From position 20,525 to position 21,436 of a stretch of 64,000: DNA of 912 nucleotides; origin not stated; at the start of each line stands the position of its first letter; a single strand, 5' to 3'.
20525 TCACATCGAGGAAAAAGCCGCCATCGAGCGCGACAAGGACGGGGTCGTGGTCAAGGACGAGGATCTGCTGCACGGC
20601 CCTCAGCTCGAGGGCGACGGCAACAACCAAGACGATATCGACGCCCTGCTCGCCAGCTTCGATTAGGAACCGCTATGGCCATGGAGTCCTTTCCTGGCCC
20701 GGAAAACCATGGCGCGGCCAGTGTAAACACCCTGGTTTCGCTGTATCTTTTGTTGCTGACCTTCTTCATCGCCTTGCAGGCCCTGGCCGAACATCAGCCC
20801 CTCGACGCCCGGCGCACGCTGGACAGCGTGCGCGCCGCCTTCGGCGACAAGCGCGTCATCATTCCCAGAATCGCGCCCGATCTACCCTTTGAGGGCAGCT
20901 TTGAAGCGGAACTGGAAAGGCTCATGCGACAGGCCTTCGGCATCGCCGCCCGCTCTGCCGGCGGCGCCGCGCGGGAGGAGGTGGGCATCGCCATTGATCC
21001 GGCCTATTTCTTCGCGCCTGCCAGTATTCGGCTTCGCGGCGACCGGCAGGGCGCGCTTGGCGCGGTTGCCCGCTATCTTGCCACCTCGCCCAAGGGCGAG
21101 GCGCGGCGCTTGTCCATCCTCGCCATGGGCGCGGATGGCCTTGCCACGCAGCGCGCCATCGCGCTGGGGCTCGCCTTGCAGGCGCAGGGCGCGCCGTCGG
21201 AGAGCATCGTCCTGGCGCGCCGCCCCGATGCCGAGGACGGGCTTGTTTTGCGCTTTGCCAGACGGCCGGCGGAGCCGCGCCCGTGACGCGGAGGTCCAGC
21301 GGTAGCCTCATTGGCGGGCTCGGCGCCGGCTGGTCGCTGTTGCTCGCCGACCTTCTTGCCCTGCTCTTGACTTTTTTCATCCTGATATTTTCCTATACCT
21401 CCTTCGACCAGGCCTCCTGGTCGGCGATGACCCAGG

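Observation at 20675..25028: MotA-less pair of MotB-like proteins translationally coupled to a 1019-aa secreted TolA-like/TPR protein: candidate uncharacterised periplasmic motor module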

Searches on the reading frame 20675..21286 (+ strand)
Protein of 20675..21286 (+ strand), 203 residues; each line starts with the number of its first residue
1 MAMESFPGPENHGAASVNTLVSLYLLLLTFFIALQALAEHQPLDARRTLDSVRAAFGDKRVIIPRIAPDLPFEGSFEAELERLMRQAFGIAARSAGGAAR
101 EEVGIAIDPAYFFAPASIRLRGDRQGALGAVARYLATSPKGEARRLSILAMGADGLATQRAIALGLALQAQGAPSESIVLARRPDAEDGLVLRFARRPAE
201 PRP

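Call 3: search_protein_families(library=pfam, proteins=[window:20675-21286:+], max_evalue=1)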
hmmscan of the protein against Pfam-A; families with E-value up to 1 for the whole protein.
window:20675-21286:+ (203 aa): 1 family
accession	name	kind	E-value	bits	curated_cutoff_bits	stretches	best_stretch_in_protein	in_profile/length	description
PF00691.25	OmpA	-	0.24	12.2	27.2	0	113-180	2-76/98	OmpA family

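Call 4: search_protein_families(library=ncbifam, proteins=[window:20675-21286:+], max_evalue=1)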
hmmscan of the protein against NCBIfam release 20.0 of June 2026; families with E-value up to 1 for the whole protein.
window:20675-21286:+ (203 aa): 1 family
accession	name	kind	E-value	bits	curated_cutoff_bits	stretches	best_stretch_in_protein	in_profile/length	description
NF006508.0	PRK08944.1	subfamily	0.015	14.5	259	1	15-62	16-63/304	MotB family protein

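Call 8: search_solved_structures(query=window:20675-21286:+, max_evalue=10, show_alignments=2)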
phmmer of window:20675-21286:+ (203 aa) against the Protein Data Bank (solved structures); distinct sequences matched with E-value up to 10: 2.
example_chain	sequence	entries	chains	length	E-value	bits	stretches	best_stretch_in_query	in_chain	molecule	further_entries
4dte_A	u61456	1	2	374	0.12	15.4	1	129-191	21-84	Serpin peptidase inhibitor, clade E (nexin, plasminogen activator inhibitor type 1), membe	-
2ibo_A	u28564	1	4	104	1.5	11.8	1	31-97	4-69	Hypothetical protein SP2199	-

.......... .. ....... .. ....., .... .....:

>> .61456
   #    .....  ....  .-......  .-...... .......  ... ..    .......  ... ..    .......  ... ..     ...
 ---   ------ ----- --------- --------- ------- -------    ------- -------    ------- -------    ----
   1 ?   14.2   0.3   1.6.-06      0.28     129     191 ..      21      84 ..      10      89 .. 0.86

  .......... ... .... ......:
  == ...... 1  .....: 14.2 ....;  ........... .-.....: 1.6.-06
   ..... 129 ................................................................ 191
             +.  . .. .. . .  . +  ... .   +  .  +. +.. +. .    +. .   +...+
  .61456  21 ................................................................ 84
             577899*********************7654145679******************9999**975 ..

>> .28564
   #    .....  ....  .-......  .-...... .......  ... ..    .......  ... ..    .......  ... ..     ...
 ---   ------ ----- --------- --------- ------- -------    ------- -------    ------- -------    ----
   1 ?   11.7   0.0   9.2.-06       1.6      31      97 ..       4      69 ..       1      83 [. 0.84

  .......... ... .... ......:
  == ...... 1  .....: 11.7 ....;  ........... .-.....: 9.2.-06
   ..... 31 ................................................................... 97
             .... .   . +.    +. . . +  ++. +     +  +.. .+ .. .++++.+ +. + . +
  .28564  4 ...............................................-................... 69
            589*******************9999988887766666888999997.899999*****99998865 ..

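Call 51: find_homologous_proteins(query=A3, max_evalue=0.001)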
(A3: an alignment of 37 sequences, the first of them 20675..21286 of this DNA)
Query A3 (37 sequences) (203 aa, profile of the alignment): 142 proteins with E <= 0.001 among 8000 candidates; the best 120 are listed.
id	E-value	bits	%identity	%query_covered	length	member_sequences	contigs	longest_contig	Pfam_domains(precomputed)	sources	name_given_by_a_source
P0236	1.8e-54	203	-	-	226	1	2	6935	-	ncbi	-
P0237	3.0e-50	189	-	-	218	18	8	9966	-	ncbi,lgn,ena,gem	-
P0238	1.9e-48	183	-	-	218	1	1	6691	-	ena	-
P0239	2.1e-48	183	-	-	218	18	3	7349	-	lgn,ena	-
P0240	6.5e-48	181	-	-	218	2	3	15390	-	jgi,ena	-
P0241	1.2e-47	180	-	-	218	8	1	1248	-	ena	-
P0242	1.7e-47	180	-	-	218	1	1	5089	-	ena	-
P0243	5.2e-47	178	27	82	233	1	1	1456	-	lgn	-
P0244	2.9e-46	176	-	-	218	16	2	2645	-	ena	-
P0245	6.1e-45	172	27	49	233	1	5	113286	-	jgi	jgi:hypothetical protein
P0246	7.0e-45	171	-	-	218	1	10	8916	-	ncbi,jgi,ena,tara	tara:strand:- start:2349 stop:3005 length:657 start_codon:yes stop_codon:yes gene_type:complete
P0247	7.4e-45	171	-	-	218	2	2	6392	-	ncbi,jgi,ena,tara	tara:strand:- start:212 stop:868 length:657 start_codon:yes stop_codon:yes gene_type:complete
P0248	9.9e-45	171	-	-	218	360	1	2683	-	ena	-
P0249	1.0e-44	171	-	-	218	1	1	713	-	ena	-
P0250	4.3e-44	169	-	-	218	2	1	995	-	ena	-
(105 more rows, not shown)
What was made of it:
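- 20675..21286 (+): Protein A: Asp-less MotB paralogue (203 aa). All database relatives are unnamed or 'hypothetical protein' (call 51).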

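Call 57: search_solved_structures(query=A3, max_evalue=10, show_alignments=2)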
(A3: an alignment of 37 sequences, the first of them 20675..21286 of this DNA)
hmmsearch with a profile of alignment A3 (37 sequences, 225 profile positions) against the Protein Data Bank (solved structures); distinct sequences matched with E-value up to 10: 75 (the best 60 are shown).
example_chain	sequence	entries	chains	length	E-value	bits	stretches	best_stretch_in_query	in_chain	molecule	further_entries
8bri_F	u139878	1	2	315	2.5e-14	56.7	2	66-197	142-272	Flagellar motor protein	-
8zyz_A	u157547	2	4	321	6.3e-14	55.4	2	66-197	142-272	PomB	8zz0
8zyv_A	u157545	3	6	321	1.5e-13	54.2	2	66-197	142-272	PomB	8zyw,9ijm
9hmf_M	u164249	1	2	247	7.6e-12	48.6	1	28-197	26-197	Chemotaxis protein MotB, putative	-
6ykm_F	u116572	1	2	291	1.2e-11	47.9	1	28-197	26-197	Chemotaxis protein MotB, putative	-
9lu9_F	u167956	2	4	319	3.4e-10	43.2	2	11-62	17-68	MotB1,Motility protein B | Chimeric B subunit of MotA1B1 from Paenibacillus sp. TCA20 and MotAB from E. coli,Motility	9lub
3wpw_A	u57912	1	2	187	6.5e-10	42.3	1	66-197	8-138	PomB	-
3wpx_A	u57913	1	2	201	7.5e-10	42.1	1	66-197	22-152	PomB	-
6ysf_A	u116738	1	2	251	1.5e-09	41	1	28-187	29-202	Chemotaxis motB protein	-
8ucs_A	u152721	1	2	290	2.3e-09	40.5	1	28-187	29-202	OmpA family protein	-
9yed_CP1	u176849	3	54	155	1.6e-08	37.7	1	73-187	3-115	Chemotaxis protein PomB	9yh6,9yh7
2k1s_A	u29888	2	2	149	4.6e-08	36.2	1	92-202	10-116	Inner membrane lipoprotein yiaD | Probable lipoprotein YiaD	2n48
6ysl_A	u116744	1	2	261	5.5e-08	36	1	28-187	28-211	Motility protein B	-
6jfw_A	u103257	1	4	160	1.1e-07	35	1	92-200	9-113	PA0833-PD protein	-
5nhx_A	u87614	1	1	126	8.4e-07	32.1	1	112-197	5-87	Outer membrane protein A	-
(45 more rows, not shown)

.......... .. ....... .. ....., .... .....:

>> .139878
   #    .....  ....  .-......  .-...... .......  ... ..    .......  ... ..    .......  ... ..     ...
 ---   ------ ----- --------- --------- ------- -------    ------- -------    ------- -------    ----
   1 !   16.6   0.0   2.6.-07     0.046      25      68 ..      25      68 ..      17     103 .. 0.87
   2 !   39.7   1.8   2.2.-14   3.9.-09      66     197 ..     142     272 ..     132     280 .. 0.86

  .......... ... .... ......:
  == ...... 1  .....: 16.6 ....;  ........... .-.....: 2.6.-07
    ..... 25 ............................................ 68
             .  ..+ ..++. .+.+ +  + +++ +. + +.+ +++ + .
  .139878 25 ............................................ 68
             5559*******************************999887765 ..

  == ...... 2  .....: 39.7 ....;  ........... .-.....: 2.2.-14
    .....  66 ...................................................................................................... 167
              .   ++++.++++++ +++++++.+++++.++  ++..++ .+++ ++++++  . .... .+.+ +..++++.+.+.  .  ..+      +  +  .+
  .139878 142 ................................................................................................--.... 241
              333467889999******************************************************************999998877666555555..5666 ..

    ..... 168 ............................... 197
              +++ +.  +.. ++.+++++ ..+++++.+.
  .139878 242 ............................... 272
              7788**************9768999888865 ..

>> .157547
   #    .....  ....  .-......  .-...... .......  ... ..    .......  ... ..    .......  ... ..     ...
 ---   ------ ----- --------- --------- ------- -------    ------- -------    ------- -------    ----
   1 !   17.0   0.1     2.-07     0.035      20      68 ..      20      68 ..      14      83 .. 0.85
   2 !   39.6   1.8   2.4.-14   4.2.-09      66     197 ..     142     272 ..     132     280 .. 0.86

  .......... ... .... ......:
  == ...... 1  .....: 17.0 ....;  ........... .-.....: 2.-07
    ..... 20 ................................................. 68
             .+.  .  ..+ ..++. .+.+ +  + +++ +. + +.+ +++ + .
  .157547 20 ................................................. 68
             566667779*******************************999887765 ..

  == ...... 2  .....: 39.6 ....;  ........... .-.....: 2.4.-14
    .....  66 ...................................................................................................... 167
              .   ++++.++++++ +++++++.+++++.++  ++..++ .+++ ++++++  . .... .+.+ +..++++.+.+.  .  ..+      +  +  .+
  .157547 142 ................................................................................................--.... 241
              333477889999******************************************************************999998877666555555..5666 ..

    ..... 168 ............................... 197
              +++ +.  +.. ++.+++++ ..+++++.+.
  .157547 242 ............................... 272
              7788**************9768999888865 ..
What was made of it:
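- On MotB (flagellar stator B subunit): protein A: Profile vs PDB: PomB 2.5e-14, MotB 7.6e-12 (call 57).
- Checked: The A-family profile matches PomB/MotB chains in the PDB at E 2.5e-14 (call 57).
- Best PDB profile hits are PomB and MotB (call 57). Profile hits rank MotB/PomB far above MotY (E 2.5e-14 vs 0.27, call 57).
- Tried and rejected: MotY-like reading of A. The profile ranks PomB/MotB at 1e-14 and MotY at 0.27 (call 57).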

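Call 62: predict_structure(alignment_id=A4)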
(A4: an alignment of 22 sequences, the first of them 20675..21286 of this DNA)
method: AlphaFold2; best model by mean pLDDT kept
length: 203 residues; sequences in the alignment: 22
mean_pLDDT: 74.1   pTM: 0.58
mean pLDDT of the five models: 74.1, 74.0, 73.6, 70.8, 69.2
residues with pLDDT >= 90: 56; 70-90: 78; 50-70: 36; < 50: 33
segments of 3 or more residues with pLDDT < 50: 1-9, 56-73, 96-98
pLDDT, mean of each block of 10 residues (from residue 1): 43 66 91 73 52 48 35 65 81 52 84 90 89 87 89 88 95 93 85 82 48
secondary structure, 60 per line:
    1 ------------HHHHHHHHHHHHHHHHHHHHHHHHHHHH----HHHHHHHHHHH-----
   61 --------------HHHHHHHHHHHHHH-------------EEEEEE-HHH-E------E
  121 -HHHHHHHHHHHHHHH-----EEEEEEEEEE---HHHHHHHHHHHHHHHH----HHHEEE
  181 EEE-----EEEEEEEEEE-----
elements in order: H13-40 H45-55 H75-88 E102-107 H122-136 E142-151 H155-170 E178-183 E189-198
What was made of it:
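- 20723..20788 (+): A: MotB-type TM helix (about residues 17-38). Ser22 (20738-20740) occupies the position of the MotB channel Asp. AF2 helix 13-40 (call 62).
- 20975..21268 (+): A: OmpA-like domain (about residues 101-198) without the canonical GHTD/NWELS peptidoglycan-binding motif. AF2 pLDDT 82-95 over residues 101-200 (call 62).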

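Call 67: fold_search(model_id=the predicted structure, library=pdb)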
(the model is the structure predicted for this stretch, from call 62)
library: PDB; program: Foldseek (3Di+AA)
matches with E <= 10: 1151; with E <= 0.001: 75
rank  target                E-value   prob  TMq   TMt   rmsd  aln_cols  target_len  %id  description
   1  2k1s_MODEL_1_A        2.0e-07  1.00  0.49  0.64   3.3       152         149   17  Solution NMR structure of the folded C-terminal fragment of YiaD from Escherichia coli. Northeast Structural G (released 2008-05-13)
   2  6jfw_A                3.1e-07  1.00  0.49  0.68   2.9       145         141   14  Crystal structure of PA0833 periplasmic domain from Pseudomonas aeruginosa reveals an unexpected enlarged peptidoglyca (released 2019-03-20)
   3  6u83                  3.7e-06  1.00  0.36  0.45   4.8       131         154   15  OmpA-like domain of FopA1 from Francisella tularensis subsp. tularensis SCHU S4 (released 2019-09-18)
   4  3s06_B                1.1e-05  1.00  0.40  0.54   3.8       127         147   12  The crystal structure of the periplasmic domain of Helicobacter pylori MotB (residues 97-256, P3121). (released 2012-03-14)
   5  4rha_A                1.3e-05  1.00  0.38  0.56   3.1       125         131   16  Structure of the C-terminal domain of outer-membrane protein OmpA from Salmonella enterica subsp. enterica serovar Typ (released 2014-10-29)
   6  6x62_N                1.5e-05  1.00  0.43  0.60   3.7       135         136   12  Legionella pneumophila Dot T4SS OMC (released 2020-09-30)
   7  5u1h_C                1.6e-05  1.00  0.36  0.55   5.5       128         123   12  Crystal structure of the C-terminal peptidoglycan binding domain of OprF (PA1777) from Pseudomonas aeruginosa (released 2017-01-11)
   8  5jir_A                2.0e-05  1.00  0.42  0.23   5.1       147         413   16  Crystal structure of Treponema pallidum protein Tp0624 (released 2016-11-23)
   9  6iki_B                2.1e-05  1.00  0.41  0.57   4.7       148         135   14  Crystal structure of YfiB(W55L) (released 2019-03-13)
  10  7mud_AL               2.4e-05  1.00  0.43  0.50   3.4       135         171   12  Legionella pneumophila Dot/Icm T4SS OMC (released 2021-10-06)
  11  2zov                  2.5e-05  1.00  0.44  0.52   3.7       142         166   16  Structure of the periplasmic domain of MotB from Salmonella (crystal form I) (released 2009-06-09)
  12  2zvz_B                2.5e-05  1.00  0.42  0.51   4.3       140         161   16  Structure of the periplasmic domain of MotB from Salmonella (crystal form III) (released 2009-09-01)
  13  3s0y_A                2.7e-05  1.00  0.39  0.41  13.9       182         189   12  The crystal structure of the periplasmic domain of MotB (residues 64-256). (released 2012-03-14)
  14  5ves_A                3.3e-05  1.00  0.37  0.55   3.4       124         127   17  The 2.4A crystal structure of OmpA domain of OmpA from Salmonella enterica subsp. enterica serovar Typhimurium str. 14 (released 2017-04-19)
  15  4zhv_A                3.3e-05  1.00  0.42  0.58   5.9       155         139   17  Crystal structure of a bacterial signalling protein (released 2016-04-27)
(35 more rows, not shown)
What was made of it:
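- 20975..21268 (+): Foldseek: YiaD E 2e-7, H. pylori and Salmonella MotB-C about 1e-5 (call 67).
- On MotB (flagellar stator B subunit): protein A: OmpA-like fold (call 67).
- OmpA-like fold (calls 62, 67).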

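Call 78: search_protein_families(library=pfam, alignment_id=A3, max_evalue=0.01)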
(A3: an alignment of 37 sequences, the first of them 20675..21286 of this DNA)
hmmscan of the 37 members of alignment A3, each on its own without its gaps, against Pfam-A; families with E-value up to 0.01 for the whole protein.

A. member 1, window:20675-21286:+ (203 aa): 0 families

B. families by the number of members that match (of 37 scanned): 3 families
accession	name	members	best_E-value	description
PF13677.11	MotB_plug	28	4.4e-07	Membrane MotB of proton-channel complex MotA/MotB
PF00691.25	OmpA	6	4.9e-05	OmpA family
PF00672.30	HAMP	1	0.0031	HAMP domain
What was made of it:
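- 20675..21286 (+): 28/37 relatives hit MotB_plug, only 6/37 hit OmpA (call 78).
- On MotB (flagellar stator B subunit): protein A: 28/37 relatives hit MotB_plug (call 78).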

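Call 93: find_related_loci(query=A3, collection=metagenome_contigs, flank=10000)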
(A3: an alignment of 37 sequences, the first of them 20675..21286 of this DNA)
Query A3 (203 aa) in metagenome_contigs; peptide patterns used: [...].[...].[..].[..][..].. (x = any residue, [..] = any of these).
600 stretches matched a pattern (row limit reached: there are more); 11 encode a relative of the query (tblastn E <= 1e-3); 11 distinct loci.
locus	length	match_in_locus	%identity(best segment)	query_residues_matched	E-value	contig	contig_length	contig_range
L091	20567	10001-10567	29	10-181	2e-10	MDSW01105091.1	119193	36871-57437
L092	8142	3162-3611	25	15-163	3e-8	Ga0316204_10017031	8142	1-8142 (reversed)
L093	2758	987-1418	28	15-158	5e-8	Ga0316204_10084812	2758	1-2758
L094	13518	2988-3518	31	35-203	1e-7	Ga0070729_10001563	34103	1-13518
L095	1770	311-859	26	17-192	2e-7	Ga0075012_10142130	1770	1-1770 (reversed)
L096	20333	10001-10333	33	16-123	6e-7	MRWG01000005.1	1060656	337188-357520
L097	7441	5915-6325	26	15-149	2e-6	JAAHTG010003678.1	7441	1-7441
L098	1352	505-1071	26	28-201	2e-6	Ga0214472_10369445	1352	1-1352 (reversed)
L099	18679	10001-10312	28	15-121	1e-5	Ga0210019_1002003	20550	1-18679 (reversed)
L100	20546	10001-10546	27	15-179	1e-5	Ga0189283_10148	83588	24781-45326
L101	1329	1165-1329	36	20-69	1e-5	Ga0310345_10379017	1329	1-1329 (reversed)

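Call 99: search_protein_families(library=padloc, proteins=[window:20675-21286:+], max_evalue=0.01)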
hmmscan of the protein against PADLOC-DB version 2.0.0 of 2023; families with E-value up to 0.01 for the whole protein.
window:20675-21286:+ (203 aa): 0 families
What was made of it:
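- On Zorya ZorB or another defence-system MotB-like protein: No PADLOC hit for A, B or C (call 99).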
